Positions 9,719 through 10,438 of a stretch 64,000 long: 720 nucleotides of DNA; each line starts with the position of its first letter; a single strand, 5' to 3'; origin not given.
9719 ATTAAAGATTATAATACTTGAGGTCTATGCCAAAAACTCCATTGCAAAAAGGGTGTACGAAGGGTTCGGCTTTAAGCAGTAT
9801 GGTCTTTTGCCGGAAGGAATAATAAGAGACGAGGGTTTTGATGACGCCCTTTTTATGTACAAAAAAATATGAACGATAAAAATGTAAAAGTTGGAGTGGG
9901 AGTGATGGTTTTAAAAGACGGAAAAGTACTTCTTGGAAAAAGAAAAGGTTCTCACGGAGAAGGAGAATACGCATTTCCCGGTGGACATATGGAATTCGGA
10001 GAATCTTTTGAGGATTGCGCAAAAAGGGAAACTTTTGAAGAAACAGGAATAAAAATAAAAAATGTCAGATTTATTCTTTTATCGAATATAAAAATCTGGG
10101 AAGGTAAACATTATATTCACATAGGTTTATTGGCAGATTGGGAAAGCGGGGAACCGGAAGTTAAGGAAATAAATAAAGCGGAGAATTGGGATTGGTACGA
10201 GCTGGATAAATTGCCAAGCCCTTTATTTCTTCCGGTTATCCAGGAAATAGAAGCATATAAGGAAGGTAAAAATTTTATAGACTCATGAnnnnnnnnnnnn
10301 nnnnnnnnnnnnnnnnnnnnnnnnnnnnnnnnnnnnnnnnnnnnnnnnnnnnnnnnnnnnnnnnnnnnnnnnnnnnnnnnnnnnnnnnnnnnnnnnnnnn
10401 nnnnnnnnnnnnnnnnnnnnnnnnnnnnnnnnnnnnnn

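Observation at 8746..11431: Five translationally coupled small-molecule-modifying enzymes: MTase-GNAT-Nudix-His-phosphatase-ZnRibbon-Nudix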

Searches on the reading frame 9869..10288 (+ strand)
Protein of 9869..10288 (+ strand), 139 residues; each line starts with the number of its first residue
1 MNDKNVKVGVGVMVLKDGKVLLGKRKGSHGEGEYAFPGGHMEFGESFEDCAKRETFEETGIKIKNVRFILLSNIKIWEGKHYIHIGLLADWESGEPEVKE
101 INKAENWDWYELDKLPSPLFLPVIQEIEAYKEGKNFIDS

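Call 3: search_protein_families(library=pfam, proteins=[window:9869-10288:+], max_evalue=0.01)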
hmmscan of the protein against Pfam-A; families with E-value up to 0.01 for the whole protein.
window:9869-10288:+ (139 aa): 2 families
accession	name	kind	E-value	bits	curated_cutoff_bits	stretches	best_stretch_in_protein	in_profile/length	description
PF00293.34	NUDIX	-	3.5e-21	76.1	21.1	1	8-116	4-119/134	NUDIX domain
PF14815.12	NUDIX_4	-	1.5e-05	25.2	35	1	11-116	3-99/113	NUDIX domain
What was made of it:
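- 9869..10288 (+): Short Nudix hydrolase ('NudA'), 139 aa, NUDT15 / AtNUDX1 / MutT-like; probable sanitiser of non-canonical (d)NTPs. NUDIX 76 bits (call 3).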

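Call 4: search_protein_families(library=ncbifam, proteins=[window:9869-10288:+], max_evalue=0.01)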
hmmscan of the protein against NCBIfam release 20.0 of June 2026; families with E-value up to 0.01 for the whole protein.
window:9869-10288:+ (139 aa): 24 families
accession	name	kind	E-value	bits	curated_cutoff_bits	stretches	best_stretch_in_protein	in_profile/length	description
NF001299.0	PRK00241.1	equivalog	8.3e-16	58.2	158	1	11-117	139-240/263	NAD(+) diphosphatase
NF006530.0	PRK08999.1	equivalog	5.2e-13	48.7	245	1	3-122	3-119/315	Nudix family hydrolase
TIGR00586.1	mutt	equivalog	1.1e-11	44.9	97.9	1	4-115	3-111/129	8-oxo-dGTP diphosphatase MutT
NF008044.0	PRK10776.1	equivalog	8.4e-11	41.9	148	1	4-118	2-113/130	8-oxo-dGTP diphosphatase MutT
NF041652.1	Nud_hyd_Dein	equivalog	9.1e-10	39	200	1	9-95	15-106/152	Nudix hydrolase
TIGR02705.1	nudix_YtkD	equivalog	1.2e-08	34.6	154.4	1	29-75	42-88/156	RNA deprotection pyrophosphohydrolase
NF003788.0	PRK05379.1-5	equivalog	6.5e-08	32.2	354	1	10-64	216-270/351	bifunctional nicotinamide-nucleotide adenylyltransferase/Nudix hydroxylase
NF001938.0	PRK00714.1-5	equivalog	7.1e-08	32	116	1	5-63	11-76/172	RNA pyrophosphohydrolase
NF001934.0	PRK00714.1-1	equivalog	1.2e-07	31.3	241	1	7-73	8-72/176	RNA pyrophosphohydrolase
NF007834.0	PRK10546.1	equivalog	2e-07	30.9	156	1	10-86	7-84/135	pyrimidine (deoxy)nucleoside triphosphate diphosphatase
NF003787.0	PRK05379.1-4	equivalog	3e-07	29.8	449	1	8-65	209-266/346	bifunctional nicotinamide-nucleotide adenylyltransferase/Nudix hydroxylase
NF003791.0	PRK05379.2-3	equivalog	4.1e-07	29.5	409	1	8-64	203-259/340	bifunctional nicotinamide-nucleotide adenylyltransferase/Nudix hydroxylase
NF003786.0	PRK05379.1-2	equivalog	6.4e-07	28.9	397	1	8-65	219-276/354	bifunctional nicotinamide-nucleotide adenylyltransferase/Nudix hydroxylase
NF003785.0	PRK05379.1-1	equivalog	8e-07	28.6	418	1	8-70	204-266/347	bifunctional nicotinamide-nucleotide adenylyltransferase/Nudix hydroxylase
NF003790.0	PRK05379.2-2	equivalog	9.3e-07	28.2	403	1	6-63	216-273/354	bifunctional nicotinamide mononucleotide adenylyltransferase/ADP-ribose pyrophosphatase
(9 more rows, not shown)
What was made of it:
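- On MutT / NUDT15 / NUDX1-type sanitising Nudix (for the short Nudix, 9869-10288): 44.9 bits (call 4).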

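Call 26: search_solved_structures(query=window:9869-10285:+, max_evalue=0.001)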
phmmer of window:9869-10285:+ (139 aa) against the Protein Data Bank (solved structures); distinct sequences matched with E-value up to 0.001: 85 (the best 60 are shown).
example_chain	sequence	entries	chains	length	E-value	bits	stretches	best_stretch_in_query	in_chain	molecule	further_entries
4kyx_A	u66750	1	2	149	1.9e-31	111.9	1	6-128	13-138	ADP-ribose pyrophosphatase MutT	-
6fl4_A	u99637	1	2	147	1.6e-29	105.7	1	7-123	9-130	Nudix hydrolase 1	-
6dby_A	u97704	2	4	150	1.6e-29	105.6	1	7-123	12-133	Nudix hydrolase 1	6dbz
5gp0_E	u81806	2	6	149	1.6e-29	105.6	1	7-123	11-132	Nudix hydrolase 1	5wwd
5wy6_E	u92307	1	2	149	1.1e-28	102.9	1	7-123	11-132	Nudix hydrolase 1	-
7b67_A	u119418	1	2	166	2.7e-24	88.7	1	6-117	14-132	Nucleotide triphosphate diphosphatase NUDT15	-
7b65_A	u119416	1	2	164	4.7e-24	87.9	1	8-117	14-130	Nucleotide triphosphate diphosphatase NUDT15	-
5bon_A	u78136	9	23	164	4.9e-24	87.8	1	8-117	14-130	Probable 8-oxo-dGTP diphosphatase NUDT15 | Nucleotide triphosphate diphosphatase NUDT15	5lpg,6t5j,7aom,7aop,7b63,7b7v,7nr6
7b66_A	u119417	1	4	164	5.3e-24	87.7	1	8-117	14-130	Nucleotide triphosphate diphosphatase NUDT15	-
7b64_A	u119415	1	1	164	6.6e-24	87.4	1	8-117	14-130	Nucleotide triphosphate diphosphatase NUDT15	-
6ypb_A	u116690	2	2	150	9.2e-24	87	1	5-125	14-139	Geranyl diphosphate phosphohydrolase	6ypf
4dyw_A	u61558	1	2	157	2.6e-16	62.8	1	5-120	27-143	MutT/NUDIX family protein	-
5otn_A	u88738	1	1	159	2.3e-10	43.5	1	11-117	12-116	Nudix (Nucleoside diphosphate linked moiety X)-type motif 1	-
5hzx_A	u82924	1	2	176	3e-10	43.1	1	11-117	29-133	Nudix (Nucleoside diphosphate linked moiety X)-type motif 1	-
2b06_A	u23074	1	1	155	4.7e-10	42.5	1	32-129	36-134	MutT/nudix family protein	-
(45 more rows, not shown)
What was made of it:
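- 9869..10288 (+): PDB 4kyx 112 bits, AtNUDX1 106 bits, NUDT15 88 bits, near full length (call 26).
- On MutT / NUDT15 / NUDX1-type sanitising Nudix (for the short Nudix, 9869-10288): 4kyx 112 bits, AtNUDX1 106 bits, NUDT15 88 bits over residues 6-128 (call 26).
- Closest known: House-cleaning nucleotide pyrophosphatases. Same: The short Nudix aligns over nearly its whole length with Rickettsia MutT 4kyx, AtNUDX1 and NUDT15 at 88-112 bits (call 26).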

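Call 39: find_homologous_proteins(query=window:9869-10285:+)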
Query window:9869-10285:+ (139 aa): 4108 proteins with E <= 0.001 among 4136 candidates; the best 120 are listed.
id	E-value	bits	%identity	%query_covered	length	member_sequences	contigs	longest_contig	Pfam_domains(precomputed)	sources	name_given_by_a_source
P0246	1.4e-79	283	86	100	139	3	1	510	PF00293.35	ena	-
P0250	7.5e-69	248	74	99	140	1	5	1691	PF00293.35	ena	-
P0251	2.1e-65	237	74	100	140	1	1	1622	PF00293.35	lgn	-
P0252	3.8e-59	216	67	99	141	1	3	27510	PF00293.35,PF14815.13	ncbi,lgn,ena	-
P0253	6.3e-59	216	66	100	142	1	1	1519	PF00293.35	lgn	-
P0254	8.8e-59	215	67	99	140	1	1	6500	PF00293.35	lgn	-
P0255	4.4e-58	213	65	99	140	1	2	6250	PF00293.35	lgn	-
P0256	8.9e-58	212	68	96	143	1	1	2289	PF00293.35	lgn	-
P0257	9.8e-58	212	65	99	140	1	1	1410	PF00293.35,PF14815.13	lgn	-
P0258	1.1e-57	212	67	100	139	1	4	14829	PF00293.35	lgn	-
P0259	1.2e-57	212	65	99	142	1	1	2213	PF00293.35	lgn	-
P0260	1.2e-57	212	64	99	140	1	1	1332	PF00293.35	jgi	jgi:8-oxo-dGTP diphosphatase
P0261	1.6e-57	211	66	99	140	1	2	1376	PF00293.35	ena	-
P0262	2.3e-57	211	65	98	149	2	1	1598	PF00293.35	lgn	-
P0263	2.3e-57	211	68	98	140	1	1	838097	PF00293.35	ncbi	-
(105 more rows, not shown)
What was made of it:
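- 9869..10288 (+): 4108 homologues, at 62-68% identity across CPR phyla (call 39).
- The short Nudix belongs to the NUDT15/NUDX1/MutT group (call 26) and to a 4108-member, highly conserved CPR family (call 39). The short Nudix is a CPR-wide core gene (call 39).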

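Call 41: find_encoding_contigs(protein=P0250, flank=5000, max_places=5)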
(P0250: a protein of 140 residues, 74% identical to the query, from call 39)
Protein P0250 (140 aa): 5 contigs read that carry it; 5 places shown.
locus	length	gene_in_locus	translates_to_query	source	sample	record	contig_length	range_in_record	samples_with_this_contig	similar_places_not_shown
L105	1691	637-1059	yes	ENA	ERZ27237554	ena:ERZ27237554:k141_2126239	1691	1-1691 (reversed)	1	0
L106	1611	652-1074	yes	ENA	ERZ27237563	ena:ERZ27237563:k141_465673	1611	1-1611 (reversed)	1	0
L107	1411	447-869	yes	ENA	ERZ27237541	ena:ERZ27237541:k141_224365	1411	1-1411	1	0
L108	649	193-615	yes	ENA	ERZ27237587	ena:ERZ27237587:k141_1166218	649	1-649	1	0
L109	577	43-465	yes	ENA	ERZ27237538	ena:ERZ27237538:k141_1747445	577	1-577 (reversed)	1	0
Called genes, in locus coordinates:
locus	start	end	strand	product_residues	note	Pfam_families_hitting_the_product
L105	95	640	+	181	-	PF13527:Acetyltransf_9 (weak), PF13302:Acetyltransf_3 (weak), PF00583:Acetyltransf_1, PF13673:Acetyltransf_10, PF13508:Acetyltransf_7, PF08445:FR47 (weak)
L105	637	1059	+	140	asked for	PF00293:NUDIX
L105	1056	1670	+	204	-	PF00300:His_Phos_1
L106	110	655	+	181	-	PF13527:Acetyltransf_9 (weak), PF13302:Acetyltransf_3 (weak), PF00583:Acetyltransf_1, PF13673:Acetyltransf_10, PF13508:Acetyltransf_7, PF08445:FR47 (weak)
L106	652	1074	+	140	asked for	PF00293:NUDIX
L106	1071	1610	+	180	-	?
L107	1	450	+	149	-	?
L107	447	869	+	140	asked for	PF00293:NUDIX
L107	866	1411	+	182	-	?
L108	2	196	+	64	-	?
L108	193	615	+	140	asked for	PF00293:NUDIX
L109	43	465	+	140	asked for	PF00293:NUDIX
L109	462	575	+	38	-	?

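Call 42: find_encoding_contigs(protein=P0252, flank=8000, max_places=2)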
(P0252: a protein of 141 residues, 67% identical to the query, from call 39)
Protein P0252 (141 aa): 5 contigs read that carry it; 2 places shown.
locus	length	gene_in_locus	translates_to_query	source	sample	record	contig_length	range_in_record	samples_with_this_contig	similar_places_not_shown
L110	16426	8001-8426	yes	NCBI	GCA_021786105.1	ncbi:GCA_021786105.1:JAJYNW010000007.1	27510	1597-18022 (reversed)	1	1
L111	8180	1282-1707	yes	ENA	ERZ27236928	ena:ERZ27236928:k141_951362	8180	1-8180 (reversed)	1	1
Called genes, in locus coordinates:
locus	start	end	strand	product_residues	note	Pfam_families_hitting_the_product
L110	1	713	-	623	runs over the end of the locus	-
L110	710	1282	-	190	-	-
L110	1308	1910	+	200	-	PF00588:SpoU_methylase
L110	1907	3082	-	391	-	PF00486:Trans_reg_C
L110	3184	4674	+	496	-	-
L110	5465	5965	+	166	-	PF00961:LAGLIDADG_1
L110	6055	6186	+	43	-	-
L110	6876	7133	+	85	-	-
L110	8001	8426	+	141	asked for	PF00293:NUDIX, PF14815:NUDIX_4 (weak)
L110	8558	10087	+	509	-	-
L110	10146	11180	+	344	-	PF00162:PGK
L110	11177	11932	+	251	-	PF06482:Endostatin (weak), PF07588:DUF1554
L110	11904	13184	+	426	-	PF04932:Wzy_C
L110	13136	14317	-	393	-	-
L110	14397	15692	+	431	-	PF00404:Dockerin_1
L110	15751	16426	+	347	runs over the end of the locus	PF00044:Gp_dh_N, PF02800:Gp_dh_C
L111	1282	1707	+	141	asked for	PF00293:NUDIX, PF14815:NUDIX_4 (weak)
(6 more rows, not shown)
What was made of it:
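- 9869..10288 (+): The 74% relative sits in GNAT-Nudix-HisPhos with ATGA overlaps (L105-L109, call 41); the 67% relative is solitary (L110, call 42).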

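Call 61: search_protein_families(library=padloc, proteins=[window:9869-10288:+], max_evalue=0.001)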
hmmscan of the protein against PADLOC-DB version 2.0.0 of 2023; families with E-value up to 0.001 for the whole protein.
window:9869-10288:+ (139 aa): 1 family
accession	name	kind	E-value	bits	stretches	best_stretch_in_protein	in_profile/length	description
PDLC04899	PDC-S07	-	1.4e-14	51.9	1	4-119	5-116/135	-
